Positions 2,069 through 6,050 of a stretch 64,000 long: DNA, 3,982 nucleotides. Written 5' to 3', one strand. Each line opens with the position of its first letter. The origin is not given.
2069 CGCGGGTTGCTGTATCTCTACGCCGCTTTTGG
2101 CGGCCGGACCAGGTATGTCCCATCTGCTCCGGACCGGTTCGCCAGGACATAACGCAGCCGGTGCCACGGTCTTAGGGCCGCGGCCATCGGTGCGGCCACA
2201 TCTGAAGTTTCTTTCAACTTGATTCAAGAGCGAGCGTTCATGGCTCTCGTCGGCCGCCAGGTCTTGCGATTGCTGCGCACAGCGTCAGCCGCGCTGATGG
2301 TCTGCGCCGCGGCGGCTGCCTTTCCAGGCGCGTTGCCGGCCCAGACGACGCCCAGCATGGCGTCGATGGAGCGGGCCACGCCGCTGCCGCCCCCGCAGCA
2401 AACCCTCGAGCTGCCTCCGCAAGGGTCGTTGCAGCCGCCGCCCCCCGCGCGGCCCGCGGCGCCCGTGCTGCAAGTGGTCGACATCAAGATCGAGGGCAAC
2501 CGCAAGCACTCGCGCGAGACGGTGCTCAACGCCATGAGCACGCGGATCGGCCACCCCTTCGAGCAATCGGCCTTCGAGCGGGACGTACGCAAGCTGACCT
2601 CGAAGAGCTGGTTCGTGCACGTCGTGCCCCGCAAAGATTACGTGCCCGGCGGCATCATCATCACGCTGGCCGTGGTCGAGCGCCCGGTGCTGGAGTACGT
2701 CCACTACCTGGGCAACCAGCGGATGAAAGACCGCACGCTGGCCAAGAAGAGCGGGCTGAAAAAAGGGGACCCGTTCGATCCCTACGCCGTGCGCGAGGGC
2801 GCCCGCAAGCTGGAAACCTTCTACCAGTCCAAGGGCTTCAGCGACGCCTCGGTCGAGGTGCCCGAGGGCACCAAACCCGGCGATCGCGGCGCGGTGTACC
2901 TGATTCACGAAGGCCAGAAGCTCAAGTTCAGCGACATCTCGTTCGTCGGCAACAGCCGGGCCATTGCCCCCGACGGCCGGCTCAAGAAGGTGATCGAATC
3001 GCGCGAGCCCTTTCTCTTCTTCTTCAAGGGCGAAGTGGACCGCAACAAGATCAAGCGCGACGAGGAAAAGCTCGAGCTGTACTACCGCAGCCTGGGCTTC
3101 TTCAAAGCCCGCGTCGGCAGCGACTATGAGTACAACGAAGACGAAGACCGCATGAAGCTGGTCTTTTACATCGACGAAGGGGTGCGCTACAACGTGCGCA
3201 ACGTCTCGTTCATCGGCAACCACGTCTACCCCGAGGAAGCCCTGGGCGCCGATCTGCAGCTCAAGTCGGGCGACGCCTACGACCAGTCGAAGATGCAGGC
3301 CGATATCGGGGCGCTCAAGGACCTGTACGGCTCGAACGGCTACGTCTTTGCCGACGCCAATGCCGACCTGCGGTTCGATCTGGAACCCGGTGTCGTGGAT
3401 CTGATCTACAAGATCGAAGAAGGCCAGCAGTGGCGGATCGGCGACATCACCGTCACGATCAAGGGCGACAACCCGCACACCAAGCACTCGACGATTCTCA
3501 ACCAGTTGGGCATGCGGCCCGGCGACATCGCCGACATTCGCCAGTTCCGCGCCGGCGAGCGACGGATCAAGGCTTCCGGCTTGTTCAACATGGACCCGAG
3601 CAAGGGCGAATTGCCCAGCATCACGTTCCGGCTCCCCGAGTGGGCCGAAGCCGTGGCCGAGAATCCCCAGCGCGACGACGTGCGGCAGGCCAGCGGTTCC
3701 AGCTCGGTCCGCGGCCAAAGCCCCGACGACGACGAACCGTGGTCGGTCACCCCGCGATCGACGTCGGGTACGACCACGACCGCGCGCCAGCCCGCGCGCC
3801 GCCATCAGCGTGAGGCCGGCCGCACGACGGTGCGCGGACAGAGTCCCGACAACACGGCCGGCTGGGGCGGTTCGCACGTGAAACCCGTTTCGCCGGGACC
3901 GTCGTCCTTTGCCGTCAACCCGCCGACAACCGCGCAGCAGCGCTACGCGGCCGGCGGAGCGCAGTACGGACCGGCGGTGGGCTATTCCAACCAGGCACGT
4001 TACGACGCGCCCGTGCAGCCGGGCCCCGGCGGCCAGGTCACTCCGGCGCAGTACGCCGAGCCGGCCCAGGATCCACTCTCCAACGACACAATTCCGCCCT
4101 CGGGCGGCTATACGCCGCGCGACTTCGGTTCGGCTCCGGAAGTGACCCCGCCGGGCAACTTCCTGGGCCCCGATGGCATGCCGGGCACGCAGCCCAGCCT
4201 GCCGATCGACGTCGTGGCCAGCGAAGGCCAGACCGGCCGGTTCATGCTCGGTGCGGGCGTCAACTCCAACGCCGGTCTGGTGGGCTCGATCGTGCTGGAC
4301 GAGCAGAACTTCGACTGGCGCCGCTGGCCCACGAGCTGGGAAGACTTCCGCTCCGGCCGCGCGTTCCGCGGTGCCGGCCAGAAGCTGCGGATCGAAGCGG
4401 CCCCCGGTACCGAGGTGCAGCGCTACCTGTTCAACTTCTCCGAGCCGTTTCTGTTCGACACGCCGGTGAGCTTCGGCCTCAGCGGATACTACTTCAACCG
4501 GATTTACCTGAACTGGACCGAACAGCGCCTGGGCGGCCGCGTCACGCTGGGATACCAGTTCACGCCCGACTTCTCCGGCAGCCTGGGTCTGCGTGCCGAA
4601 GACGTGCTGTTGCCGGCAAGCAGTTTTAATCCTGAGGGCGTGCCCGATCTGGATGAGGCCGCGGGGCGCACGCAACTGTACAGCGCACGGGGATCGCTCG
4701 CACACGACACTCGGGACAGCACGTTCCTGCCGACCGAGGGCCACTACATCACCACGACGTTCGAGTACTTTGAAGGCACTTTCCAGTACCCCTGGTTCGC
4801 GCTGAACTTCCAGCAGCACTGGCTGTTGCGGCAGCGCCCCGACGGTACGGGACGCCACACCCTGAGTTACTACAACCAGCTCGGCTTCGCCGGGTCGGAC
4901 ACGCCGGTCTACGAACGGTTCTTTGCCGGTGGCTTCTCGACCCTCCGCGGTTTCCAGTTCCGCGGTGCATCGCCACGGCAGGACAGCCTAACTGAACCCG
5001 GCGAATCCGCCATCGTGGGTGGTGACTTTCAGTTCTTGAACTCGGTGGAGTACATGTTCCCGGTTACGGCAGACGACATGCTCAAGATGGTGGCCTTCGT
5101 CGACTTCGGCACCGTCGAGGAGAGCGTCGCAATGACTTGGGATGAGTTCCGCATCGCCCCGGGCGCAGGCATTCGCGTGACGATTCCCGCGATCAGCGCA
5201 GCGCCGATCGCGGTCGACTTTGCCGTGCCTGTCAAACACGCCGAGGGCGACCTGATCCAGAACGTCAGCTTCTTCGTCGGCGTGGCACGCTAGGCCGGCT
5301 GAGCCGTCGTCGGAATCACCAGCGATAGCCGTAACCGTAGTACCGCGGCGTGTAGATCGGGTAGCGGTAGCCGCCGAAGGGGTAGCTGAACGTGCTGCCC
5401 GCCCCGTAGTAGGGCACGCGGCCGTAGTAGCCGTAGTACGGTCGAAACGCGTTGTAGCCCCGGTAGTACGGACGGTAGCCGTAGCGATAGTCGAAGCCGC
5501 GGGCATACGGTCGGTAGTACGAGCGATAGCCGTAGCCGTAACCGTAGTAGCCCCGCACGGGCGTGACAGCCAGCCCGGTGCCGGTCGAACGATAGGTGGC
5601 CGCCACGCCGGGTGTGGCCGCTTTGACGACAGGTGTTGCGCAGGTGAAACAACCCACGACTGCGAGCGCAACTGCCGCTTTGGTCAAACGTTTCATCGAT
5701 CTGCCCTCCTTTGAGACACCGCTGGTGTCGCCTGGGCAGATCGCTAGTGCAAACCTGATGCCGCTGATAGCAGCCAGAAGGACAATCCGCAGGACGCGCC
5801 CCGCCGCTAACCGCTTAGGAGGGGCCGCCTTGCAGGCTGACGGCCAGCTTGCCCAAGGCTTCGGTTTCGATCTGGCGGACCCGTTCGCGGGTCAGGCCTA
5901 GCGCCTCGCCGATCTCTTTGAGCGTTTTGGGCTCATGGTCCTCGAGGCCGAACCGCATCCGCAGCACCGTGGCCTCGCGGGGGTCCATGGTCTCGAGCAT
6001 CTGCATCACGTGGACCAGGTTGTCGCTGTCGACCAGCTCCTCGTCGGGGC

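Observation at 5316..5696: Secreted mini-protein that is about one-third tyrosine (YG/RY repeats)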

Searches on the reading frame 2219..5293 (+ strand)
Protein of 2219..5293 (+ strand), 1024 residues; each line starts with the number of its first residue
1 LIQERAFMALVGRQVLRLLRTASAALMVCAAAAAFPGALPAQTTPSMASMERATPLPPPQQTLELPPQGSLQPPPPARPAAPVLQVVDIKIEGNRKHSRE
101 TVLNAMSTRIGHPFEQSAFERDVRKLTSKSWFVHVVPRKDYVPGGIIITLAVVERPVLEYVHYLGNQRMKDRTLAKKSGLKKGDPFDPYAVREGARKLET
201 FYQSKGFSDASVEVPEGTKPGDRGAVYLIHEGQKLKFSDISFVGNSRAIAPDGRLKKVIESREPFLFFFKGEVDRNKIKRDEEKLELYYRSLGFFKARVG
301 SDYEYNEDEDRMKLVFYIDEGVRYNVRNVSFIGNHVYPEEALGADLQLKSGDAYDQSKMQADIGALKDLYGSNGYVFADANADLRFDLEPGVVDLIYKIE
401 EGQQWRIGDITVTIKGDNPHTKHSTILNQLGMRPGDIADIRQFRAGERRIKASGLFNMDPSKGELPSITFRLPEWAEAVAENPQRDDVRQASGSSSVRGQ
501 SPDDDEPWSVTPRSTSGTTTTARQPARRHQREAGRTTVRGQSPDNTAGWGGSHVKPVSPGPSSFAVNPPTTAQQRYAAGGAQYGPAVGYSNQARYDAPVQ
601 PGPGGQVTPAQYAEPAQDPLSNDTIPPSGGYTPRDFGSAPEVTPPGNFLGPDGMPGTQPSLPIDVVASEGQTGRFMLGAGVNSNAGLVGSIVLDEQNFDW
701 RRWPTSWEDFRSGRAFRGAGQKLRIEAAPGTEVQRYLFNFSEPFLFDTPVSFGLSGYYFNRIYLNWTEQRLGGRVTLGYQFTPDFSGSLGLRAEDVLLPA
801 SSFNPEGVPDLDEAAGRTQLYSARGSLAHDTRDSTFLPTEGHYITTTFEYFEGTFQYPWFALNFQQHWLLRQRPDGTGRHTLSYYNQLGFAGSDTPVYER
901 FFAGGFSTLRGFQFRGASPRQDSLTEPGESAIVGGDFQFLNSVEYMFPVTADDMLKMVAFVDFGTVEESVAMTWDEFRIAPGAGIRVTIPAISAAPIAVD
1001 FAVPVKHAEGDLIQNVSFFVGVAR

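Call 4: search_protein_families(library=pfam, proteins=[window:2219-5293:+], max_evalue=0.01)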
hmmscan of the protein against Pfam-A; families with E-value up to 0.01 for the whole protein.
window:2219-5293:+ (1024 aa): 4 families
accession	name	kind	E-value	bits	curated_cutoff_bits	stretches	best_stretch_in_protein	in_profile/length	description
PF07244.20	POTRA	-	2e-53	179.4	21.3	4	324-402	1-79/79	Surface antigen variable number repeat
PF01103.29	Omp85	-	7.4e-49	167.4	24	1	716-1021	2-322/325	Omp85 superfamily domain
PF08478.15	POTRA_1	-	0.00013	22.6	23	0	88-116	5-33/69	POTRA domain, FtsQ-type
PF08479.16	POTRA_2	-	0.00042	20.5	24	0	325-395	2-71/76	POTRA domain, ShlB-type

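Call 8: find_related_loci(query=window:2219-5290:+, collection=genome_contigs, flank=6000)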
Query window:2219-5290:+ (1024 aa) in genome_contigs; peptide patterns used: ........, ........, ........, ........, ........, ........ (x = any residue, [..] = any of these).
149 stretches matched a pattern; 109 encode a relative of the query (tblastn E <= 1e-3); the best 80 are kept; 80 distinct loci.
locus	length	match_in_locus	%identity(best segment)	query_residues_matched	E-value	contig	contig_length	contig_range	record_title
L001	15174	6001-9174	61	1-1024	0e+0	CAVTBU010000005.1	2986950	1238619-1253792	MAG: Pirellulales bacterium isolate MFD02416.bin.1.42 genome assembly, contig: contig_12951, whole genome shotgun sequen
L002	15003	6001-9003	54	8-1024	0e+0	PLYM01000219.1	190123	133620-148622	MAG: Planctomycetaceae bacterium isolate palsa_1355 73.20120700_P3D.270_contig_18670, whole genome shotgun sequence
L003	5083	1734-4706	54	4-1024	0e+0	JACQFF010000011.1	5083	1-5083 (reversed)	MAG: Planctomycetia bacterium isolate NC_groundwater_1040_Pr1_S-0.65um_60_11 Montesol18_Sp65_coassembly_scaffold_53385,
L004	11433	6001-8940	64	7-1024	0e+0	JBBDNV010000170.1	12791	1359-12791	MAG: Pirellulales bacterium isolate LejiaB_63_21 Lejia_B_6224_length_12791_cov_13, whole genome shotgun sequence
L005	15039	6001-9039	51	2-1024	0e+0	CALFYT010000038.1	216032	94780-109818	MAG TPA_asm: uncultured Planctomycetaceae bacterium isolate SRR7515930_bin.114_CONCOCT_v1.1_MAG genome assembly, contig:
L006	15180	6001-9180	51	8-1024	0e+0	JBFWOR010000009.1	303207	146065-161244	MAG: Pirellulales bacterium isolate CA_2019_TPBF_140 NODE_339_length_303207_cov_22.303646_TPBF, whole genome shotgun seq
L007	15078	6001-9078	61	1-1024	0e+0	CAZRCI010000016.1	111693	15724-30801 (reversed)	MAG TPA_asm: uncultured Planctomycetaceae bacterium isolate SRP344714_co1_18 genome assembly, contig: NODE_411_length_11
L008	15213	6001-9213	58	1-1024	0e+0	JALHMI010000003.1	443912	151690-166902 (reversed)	MAG: Pirellulales bacterium isolate Bin_30_5 c_000000000081, whole genome shotgun sequence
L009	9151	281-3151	46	81-1024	0e+0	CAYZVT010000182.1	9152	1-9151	MAG TPA_asm: uncultured Pirellulales bacterium isolate SRP263527_co1_258 genome assembly, contig: NODE_6679_length_9152_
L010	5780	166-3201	44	86-1024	0e+0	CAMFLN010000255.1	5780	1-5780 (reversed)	MAG: uncultured Planctomycetaceae bacterium isolate SRR12456171_bin.23_metaWRAP_v1.3_MAG genome assembly, contig: ERZ122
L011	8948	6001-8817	44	86-1024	0e+0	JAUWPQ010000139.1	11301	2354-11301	MAG: Planctomycetota bacterium isolate CSMAG_2480 CSMAG_2480_k141_927367_length_11301_cov_106.8168, whole genome shotgun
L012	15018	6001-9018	43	45-1020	0e+0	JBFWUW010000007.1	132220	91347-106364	MAG: Pirellulales bacterium isolate CA_2019_TPBF_8 NODE_1250_length_132220_cov_5.776627_TPBF, whole genome shotgun seque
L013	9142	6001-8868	43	71-1024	0e+0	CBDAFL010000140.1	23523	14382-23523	MAG: uncultured Thermoguttaceae bacterium isolate MAG_108 genome assembly, contig: k141_427860, whole genome shotgun seq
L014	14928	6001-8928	42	86-1024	0e+0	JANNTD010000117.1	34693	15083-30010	MAG: Planctomycetota bacterium isolate SOY_31_concoct_37_sub SOY_31_k141_976534, whole genome shotgun sequence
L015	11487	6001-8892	41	75-1021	0e+0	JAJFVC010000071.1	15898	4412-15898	MAG: Planctomycetaceae bacterium isolate bin.610 k141_2506701, whole genome shotgun sequence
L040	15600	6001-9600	54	86-1024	1e-121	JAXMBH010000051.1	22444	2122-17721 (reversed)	MAG: Pirellulales bacterium isolate STL-PLA31 C1.195.fa-51, whole genome shotgun sequence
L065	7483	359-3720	44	4-1021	4e-115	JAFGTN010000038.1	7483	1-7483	MAG: Pirellulales bacterium isolate Zod_Metabat.975 k87_634244, whole genome shotgun sequence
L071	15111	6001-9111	32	82-1024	5e-129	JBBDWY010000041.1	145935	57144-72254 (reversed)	MAG: Pirellulales bacterium isolate LejiaD_60_33 Lejia_D_229_length_145935_cov_20, whole genome shotgun sequence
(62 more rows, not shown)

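Call 71: search_protein_families(library=ncbifam, proteins=[window:2219-5293:+], max_evalue=0.00001)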
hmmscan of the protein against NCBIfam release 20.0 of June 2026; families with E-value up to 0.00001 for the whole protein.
window:2219-5293:+ (1024 aa): 6 families
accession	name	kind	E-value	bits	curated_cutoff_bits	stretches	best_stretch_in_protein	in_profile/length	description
TIGR03303.1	OM_YaeT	equivalog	1.6e-108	364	297.15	2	85-457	2-371/741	outer membrane protein assembly factor BamA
NF008287.0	PRK11067.1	subfamily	1.7e-29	102.8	1181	1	82-457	22-396/802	outer membrane protein assembly factor BamA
NF052279.1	lipo_TamL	exception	4.6e-17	61.7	400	0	274-361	94-183/747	translocation and assembly module lipoprotein TamL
NF047950.2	ATportTamA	equivalog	2.6e-13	49.4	625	1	899-1013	458-559/569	autotransporter assembly complex protein TamA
NF058613.1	OMPAssmBamADein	equivalog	2.5e-07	29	1050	0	311-457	318-454/857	outer membrane protein assembly factor BamA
NF047779.1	Omp85_fam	subfamily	1.7e-06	27.8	200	0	955-989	361-396/423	Omp85 family outer membrane protein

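Call 80: search_protein_families(library=pfam, proteins=[L071:9222-9773:-, L014:9033-9458:-, L040:9690-10136:-, L065:3841-4167:-], max_evalue=0.1)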
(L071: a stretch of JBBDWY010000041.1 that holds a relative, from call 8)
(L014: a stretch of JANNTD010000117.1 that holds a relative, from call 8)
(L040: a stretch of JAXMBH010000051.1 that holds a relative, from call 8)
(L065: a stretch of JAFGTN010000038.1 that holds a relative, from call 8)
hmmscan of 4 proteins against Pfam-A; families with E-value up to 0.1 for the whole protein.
L071:9222-9773:- (184 aa): 0 families

L014:9033-9458:- (142 aa): 0 families

L040:9690-10136:- (149 aa): 0 families

L065:3841-4167:- (109 aa): 0 families

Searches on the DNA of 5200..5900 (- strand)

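Call 60: search_rna_families(source=window, start=5200, end=5900, threshold=evalue, max_evalue=1)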
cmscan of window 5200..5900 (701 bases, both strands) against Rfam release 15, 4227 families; matches with E-value up to 1: 0.
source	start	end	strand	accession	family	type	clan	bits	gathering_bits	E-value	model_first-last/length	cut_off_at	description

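Call 65: search_dna_similar(query=L085:7485-9885:+, collection=plasmids, mode=distant, max_rows=8)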
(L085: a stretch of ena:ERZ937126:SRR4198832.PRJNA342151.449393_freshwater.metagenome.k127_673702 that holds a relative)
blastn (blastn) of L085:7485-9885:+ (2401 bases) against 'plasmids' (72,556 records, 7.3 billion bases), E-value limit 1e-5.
Records with a match: 29; places in all: 36; records where one place covers at least 80% of the query: 0.
Best place of each record, by identity: 95-99% 2; 60-80% 27.
By first word of the organism name: Paracoccus 5; Sinorhizobium 4; Ralstonia 3; Methylobacterium 2; Neisseria 2; Methylosinus 2; Shinella 1; Rhizobium 1; Sphingomonas 1; Nonomuraea 1; and 7 more.
By predicted mobility (MOB-suite, as given by PLSDB): non-mobilizable 23; conjugative 4; mobilizable 2.
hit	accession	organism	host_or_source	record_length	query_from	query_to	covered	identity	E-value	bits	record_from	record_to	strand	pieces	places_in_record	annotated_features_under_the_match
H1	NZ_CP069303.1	Shinella sp. PSBB067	monoisolate,Minnesota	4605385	47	2389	51%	74.1%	9e-88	753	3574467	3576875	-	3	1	none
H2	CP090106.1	Sinorhizobium meliloti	Medicago,Cell culture,Plant nodule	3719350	47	2389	50%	72.3%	8e-70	648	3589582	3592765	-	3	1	trmD: tRNA (guanosine(37)-N1)-methyltransferase TrmD | rimM: ribosome maturation factor RimM | rpsP: 30S ribosomal protein S16 | rplS: 50S ribosomal protein L19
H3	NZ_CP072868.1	Rhizobium sp. NLR16a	lentil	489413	50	2389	46%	73.3%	4e-67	646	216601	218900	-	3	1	trmD: tRNA (guanosine(37)-N1)-methyltransferase TrmD | rimM: ribosome maturation factor RimM | rpsP: 30S ribosomal protein S16 | rplS: 50S ribosomal protein L19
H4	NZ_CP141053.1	Paracoccus denitrificans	-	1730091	49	2389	48%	68.7%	2e-46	427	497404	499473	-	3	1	none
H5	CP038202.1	Paracoccus ferrooxidans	single cell,bioreactor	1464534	49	2389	45%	71.3%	3e-49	523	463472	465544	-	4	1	trmD: tRNA (guanosine(37)-N1)-methyltransferase TrmD | rimM: 16S rRNA processing protein RimM | rpsP: 30S ribosomal protein S16 | 50S ribosomal protein L19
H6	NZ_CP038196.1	Paracoccus versutus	single cell,soil adjacent to the roots ...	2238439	49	2389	45%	71.2%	1e-47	518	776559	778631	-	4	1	none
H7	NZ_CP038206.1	Paracoccus pantotrophus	single cell,soil associated with ...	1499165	49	2389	44%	70.4%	7e-45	474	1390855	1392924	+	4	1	none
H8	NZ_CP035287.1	Paracoccus versutus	whole organism,soil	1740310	49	2389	42%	71.8%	3e-49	519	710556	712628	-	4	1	none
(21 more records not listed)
